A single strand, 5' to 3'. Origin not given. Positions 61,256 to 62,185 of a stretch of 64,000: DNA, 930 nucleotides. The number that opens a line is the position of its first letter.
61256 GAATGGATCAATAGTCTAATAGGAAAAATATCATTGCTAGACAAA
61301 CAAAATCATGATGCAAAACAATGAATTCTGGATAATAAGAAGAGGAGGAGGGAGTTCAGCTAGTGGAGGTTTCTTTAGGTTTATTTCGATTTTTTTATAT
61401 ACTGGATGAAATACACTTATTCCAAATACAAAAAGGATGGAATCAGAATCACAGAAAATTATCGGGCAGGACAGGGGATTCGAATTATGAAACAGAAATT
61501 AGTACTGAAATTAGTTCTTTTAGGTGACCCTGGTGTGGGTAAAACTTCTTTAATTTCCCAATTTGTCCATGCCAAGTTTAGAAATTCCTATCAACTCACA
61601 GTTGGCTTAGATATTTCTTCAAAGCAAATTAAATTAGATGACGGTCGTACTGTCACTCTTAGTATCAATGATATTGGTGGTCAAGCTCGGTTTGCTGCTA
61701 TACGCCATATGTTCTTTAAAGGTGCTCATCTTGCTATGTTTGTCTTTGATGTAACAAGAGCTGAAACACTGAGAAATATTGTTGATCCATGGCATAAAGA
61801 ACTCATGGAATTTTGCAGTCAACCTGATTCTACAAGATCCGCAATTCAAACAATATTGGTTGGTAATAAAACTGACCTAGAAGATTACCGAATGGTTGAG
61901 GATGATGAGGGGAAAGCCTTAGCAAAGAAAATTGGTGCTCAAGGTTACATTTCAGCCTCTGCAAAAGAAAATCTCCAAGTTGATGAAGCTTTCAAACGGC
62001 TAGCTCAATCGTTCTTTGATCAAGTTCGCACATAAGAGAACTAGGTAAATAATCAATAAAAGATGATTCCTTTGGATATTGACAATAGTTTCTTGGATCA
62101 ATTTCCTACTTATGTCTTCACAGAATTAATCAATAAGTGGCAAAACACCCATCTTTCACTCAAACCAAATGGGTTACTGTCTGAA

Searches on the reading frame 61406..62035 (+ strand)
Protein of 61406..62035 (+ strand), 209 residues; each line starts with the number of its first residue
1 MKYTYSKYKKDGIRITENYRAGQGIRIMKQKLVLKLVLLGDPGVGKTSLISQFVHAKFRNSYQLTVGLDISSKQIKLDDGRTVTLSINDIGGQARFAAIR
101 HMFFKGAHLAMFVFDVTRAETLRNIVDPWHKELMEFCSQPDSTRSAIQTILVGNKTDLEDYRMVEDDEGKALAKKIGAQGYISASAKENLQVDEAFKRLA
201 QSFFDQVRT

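Call 72: search_protein_families(library=pfam, proteins=[window:61406-62035:+], max_evalue=0.001)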
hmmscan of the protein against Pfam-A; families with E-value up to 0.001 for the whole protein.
window:61406-62035:+ (209 aa): 8 families
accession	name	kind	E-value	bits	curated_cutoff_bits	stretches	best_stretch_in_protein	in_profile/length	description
PF00071.28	Ras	-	1.4e-44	151.9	21.6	1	35-202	1-159/162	Ras family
PF08477.19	Roc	-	7.1e-26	91.2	27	1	35-157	1-119/119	Ras of Complex, Roc, domain of DAPkinase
PF00025.27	Arf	-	2.3e-09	37.4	22.3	1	31-200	12-171/174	ADP-ribosylation factor family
PF04670.18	Gtr1_RagA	-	6e-07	29.6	22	1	35-129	1-98/232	Gtr1/RagA G protein conserved region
PF01926.29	MMR_HSR1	-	3.3e-05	24.4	21.9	1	36-139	2-102/113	50S ribosome-binding GTPase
PF13479.12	AAA_24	-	5.3e-05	23.6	27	1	35-177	4-95/195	AAA domain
PF20720.3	nSTAND3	-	0.00029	21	27.2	1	36-96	20-80/155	Novel STAND NTPase 3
PF03193.22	RsgA_GTPase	-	0.00047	20.5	30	0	7-55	78-128/174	RsgA GTPase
